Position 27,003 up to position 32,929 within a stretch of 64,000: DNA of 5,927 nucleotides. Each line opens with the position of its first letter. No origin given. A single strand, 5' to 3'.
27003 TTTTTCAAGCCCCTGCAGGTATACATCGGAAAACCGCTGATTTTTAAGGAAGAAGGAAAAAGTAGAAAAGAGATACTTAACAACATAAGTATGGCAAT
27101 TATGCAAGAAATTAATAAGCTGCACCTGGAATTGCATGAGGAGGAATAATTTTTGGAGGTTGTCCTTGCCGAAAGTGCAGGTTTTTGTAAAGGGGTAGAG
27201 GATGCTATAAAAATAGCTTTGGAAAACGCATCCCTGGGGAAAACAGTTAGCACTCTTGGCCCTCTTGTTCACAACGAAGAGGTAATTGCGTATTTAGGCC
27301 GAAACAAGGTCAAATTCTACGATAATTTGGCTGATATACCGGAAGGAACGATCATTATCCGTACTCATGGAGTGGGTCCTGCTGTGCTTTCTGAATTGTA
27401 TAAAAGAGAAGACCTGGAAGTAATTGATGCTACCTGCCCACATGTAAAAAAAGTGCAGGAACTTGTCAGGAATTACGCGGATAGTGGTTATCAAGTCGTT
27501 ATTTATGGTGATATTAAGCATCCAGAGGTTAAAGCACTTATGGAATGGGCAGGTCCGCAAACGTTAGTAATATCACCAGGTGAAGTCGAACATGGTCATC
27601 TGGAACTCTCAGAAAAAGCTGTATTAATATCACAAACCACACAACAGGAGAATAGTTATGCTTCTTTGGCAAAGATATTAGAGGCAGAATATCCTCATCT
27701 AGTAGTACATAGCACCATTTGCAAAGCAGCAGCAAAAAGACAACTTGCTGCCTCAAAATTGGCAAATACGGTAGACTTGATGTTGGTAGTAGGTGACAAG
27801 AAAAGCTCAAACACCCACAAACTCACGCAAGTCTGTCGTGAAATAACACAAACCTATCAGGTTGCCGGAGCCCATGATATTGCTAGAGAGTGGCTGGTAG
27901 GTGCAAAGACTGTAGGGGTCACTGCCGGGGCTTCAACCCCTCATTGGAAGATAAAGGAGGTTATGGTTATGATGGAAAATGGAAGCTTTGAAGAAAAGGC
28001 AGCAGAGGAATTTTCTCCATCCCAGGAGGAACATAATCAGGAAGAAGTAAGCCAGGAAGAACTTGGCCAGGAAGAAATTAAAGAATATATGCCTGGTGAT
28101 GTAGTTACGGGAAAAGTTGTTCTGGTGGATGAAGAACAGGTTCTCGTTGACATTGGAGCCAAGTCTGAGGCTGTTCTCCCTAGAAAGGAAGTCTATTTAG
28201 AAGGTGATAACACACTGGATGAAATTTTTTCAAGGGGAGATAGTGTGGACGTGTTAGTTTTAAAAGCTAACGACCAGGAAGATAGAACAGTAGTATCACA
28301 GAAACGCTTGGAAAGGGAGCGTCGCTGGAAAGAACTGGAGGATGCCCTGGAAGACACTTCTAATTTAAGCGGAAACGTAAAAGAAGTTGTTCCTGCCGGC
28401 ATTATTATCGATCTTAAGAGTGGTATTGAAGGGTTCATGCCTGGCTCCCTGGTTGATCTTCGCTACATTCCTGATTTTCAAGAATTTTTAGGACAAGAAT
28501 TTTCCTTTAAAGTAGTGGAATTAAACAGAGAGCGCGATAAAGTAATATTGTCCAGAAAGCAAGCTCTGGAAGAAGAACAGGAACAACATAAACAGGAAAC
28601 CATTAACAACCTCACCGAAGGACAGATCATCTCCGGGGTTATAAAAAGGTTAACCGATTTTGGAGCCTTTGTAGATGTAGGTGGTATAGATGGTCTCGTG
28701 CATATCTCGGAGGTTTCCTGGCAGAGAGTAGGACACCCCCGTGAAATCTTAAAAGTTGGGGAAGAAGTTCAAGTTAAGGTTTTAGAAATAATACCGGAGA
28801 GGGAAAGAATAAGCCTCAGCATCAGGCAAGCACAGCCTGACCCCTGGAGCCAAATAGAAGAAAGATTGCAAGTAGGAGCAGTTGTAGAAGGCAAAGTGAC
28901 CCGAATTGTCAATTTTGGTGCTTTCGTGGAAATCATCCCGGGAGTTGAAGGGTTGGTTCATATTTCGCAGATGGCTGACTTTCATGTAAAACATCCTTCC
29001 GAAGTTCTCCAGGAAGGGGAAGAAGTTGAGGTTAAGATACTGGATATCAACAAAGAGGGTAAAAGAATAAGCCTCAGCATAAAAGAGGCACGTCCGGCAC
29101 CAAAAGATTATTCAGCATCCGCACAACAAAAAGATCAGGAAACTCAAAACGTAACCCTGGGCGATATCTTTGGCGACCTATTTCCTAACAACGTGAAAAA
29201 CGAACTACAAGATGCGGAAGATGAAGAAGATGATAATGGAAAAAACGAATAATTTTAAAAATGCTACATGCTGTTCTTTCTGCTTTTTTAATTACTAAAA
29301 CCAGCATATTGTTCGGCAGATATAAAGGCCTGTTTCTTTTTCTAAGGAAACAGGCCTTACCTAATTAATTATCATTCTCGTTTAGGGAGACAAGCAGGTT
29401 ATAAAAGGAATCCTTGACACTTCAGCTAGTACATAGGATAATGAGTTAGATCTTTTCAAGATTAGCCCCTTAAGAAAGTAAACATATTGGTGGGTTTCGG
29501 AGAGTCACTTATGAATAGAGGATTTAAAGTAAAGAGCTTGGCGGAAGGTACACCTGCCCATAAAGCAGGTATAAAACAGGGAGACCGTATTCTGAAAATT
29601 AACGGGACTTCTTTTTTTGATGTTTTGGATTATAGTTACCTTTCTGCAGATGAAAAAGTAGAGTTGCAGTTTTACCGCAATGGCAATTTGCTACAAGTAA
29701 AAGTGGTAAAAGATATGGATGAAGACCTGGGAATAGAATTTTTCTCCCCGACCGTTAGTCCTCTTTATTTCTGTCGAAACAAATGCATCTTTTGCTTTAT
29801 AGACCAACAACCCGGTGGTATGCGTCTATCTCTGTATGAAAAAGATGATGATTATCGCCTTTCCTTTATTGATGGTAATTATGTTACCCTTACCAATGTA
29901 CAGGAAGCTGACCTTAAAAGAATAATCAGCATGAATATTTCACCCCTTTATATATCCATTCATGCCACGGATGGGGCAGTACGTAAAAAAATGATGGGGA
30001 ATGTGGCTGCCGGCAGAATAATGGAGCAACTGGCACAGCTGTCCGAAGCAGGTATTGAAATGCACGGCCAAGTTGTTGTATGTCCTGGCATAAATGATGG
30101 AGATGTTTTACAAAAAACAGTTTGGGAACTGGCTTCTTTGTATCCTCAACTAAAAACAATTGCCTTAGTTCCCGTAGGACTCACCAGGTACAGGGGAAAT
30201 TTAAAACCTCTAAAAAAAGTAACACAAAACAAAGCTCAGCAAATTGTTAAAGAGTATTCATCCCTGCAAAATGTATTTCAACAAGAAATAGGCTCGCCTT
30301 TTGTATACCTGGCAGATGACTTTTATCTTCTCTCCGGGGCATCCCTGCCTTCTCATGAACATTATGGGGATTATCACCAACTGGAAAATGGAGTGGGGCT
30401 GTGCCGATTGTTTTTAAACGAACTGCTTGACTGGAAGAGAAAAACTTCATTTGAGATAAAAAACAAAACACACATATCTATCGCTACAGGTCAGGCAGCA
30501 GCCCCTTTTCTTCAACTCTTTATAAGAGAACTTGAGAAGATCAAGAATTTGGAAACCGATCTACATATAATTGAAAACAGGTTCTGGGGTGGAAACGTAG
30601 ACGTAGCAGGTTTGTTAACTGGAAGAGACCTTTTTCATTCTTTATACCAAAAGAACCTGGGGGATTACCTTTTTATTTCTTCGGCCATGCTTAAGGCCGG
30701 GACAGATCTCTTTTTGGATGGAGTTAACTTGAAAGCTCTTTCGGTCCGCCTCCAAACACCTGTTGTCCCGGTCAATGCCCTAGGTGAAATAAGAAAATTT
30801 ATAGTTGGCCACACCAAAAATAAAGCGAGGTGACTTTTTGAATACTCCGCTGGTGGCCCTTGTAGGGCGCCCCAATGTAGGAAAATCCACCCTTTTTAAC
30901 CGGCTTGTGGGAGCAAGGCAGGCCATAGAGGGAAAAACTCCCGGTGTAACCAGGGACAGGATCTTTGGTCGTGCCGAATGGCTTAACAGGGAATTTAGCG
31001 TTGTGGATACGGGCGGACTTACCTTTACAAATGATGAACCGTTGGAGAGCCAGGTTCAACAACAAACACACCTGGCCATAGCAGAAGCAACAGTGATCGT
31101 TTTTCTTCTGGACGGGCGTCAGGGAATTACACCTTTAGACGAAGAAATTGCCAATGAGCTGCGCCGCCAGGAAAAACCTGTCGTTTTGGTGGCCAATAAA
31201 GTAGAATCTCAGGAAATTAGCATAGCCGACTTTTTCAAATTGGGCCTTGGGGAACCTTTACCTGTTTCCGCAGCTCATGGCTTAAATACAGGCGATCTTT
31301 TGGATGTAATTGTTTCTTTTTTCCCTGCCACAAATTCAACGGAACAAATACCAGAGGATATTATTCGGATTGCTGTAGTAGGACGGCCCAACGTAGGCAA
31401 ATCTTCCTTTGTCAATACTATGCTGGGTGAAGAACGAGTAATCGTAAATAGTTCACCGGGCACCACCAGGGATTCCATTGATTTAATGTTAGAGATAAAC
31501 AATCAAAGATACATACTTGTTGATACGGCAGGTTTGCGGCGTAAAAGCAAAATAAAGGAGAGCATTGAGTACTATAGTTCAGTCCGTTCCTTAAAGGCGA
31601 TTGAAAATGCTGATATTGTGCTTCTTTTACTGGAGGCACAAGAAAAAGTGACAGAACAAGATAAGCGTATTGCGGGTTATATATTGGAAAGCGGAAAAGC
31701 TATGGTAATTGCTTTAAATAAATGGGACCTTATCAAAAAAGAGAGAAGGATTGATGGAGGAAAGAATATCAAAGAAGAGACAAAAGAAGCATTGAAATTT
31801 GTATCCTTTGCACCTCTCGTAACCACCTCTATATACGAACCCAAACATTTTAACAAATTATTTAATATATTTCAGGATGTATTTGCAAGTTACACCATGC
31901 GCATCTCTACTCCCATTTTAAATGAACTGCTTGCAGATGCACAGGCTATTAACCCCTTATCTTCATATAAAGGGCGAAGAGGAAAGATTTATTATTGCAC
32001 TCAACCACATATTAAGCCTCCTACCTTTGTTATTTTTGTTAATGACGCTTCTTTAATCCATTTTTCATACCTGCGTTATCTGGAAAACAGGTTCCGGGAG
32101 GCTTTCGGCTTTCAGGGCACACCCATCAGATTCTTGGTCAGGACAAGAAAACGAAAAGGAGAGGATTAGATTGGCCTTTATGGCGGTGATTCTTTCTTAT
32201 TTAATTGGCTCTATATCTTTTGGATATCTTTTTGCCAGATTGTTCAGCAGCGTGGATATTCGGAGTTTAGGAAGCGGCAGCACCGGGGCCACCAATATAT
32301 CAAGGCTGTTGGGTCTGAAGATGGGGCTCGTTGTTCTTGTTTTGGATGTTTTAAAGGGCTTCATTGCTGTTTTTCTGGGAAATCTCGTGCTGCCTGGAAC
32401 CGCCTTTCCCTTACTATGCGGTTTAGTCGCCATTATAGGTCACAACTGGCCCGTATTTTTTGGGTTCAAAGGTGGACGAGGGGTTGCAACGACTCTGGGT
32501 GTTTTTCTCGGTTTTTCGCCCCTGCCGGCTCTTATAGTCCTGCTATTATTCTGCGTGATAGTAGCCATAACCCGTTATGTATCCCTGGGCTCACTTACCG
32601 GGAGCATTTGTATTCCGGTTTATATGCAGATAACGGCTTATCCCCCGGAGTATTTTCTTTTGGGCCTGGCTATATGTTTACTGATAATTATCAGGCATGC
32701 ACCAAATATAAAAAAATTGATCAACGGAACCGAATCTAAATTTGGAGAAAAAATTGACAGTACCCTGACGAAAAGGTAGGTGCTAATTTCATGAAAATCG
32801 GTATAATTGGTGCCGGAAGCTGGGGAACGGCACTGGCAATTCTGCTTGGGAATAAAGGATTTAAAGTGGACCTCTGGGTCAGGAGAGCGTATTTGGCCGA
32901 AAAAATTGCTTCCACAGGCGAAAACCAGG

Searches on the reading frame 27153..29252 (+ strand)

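Call 47: search_protein_families(library=pfam, proteins=[window:27153-29252:+])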
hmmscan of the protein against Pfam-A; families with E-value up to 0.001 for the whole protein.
window:27153-29252:+ (699 aa): 7 families
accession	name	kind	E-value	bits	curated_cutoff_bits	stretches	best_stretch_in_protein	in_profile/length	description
PF02401.23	LYTB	-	1.8e-84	283.6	24.5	1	3-274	1-266/267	LytB protein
PF00575.29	S1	-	9.1e-65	215.4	22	4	572-644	2-74/74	S1 RNA binding domain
PF23459.1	S1_RRP5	-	2.6e-16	60.4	27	2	572-642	1-71/72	RRP5 S1 domain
PF21710.3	Spt6_S1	-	1.9e-10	41.4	27.5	0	569-645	11-88/91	Spt6, S1/OB domain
PF13509.12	S1_2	-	6.8e-06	26.5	21.8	0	490-541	2-46/61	S1 domain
PF24685.1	OB_RRP5_4th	-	0.00059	20.2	31.5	0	580-632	15-71/92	RRP5 OB-fold domain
PF21266.3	RRP4_S1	-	0.00096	19.8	27.3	0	315-352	7-44/73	RRP4, S1 domain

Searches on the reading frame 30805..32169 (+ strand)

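Call 47: search_protein_families(library=pfam, proteins=[window:30805-32169:+])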
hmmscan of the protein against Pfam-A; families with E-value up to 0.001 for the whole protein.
window:30805-32169:+ (454 aa): 10 families
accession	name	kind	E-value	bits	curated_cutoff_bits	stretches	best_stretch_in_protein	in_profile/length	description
PF01926.29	MMR_HSR1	-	1.9e-59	199.2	21.9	2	17-132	2-113/113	50S ribosome-binding GTPase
PF14714.11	KH_dom-like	-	6.9e-33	113.2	27.3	1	366-446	1-81/81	KH-domain-like of EngA bacterial GTPase enzymes, C-terminal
PF02421.24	FeoB_N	-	7.2e-27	94.3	27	2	17-136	3-118/156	Ferrous iron transport protein B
PF00350.29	Dynamin_N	-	6.2e-16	59.3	27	1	189-229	1-40/168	Dynamin family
PF00009.33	GTP_EFTU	-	3.7e-15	56.4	26.5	1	219-359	54-185/188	Elongation factor Tu GTP binding domain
PF04548.22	AIG1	-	1.9e-14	53.9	27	2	188-293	2-107/212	AIG1 family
PF03193.22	RsgA_GTPase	-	6.3e-09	36.3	30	0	12-40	104-132/174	RsgA GTPase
PF08477.19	Roc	-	3.9e-07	30.7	27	0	17-133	2-118/119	Ras of Complex, Roc, domain of DAPkinase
PF00071.28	Ras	-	1.7e-05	24.9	21.6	0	189-259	2-71/162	Ras family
PF00005.33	ABC_tran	-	2.3e-05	25.5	25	0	16-70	13-67/137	ABC transporter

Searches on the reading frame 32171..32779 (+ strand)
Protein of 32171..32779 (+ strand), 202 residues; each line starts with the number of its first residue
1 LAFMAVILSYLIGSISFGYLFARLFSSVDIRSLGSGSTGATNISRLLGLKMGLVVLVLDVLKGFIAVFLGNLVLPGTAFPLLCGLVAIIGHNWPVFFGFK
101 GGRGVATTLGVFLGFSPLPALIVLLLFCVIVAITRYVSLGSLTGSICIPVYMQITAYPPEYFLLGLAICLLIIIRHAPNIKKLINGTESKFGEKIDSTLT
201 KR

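Call 47: search_protein_families(library=pfam, proteins=[window:32171-32779:+])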
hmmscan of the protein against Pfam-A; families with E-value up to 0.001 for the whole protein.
window:32171-32779:+ (202 aa): 1 family
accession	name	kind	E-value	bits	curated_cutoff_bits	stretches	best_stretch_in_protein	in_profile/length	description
PF02660.20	G3P_acyltransf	-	6.5e-54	182.9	24.1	1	8-183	1-164/164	Glycerol-3-phosphate acyltransferase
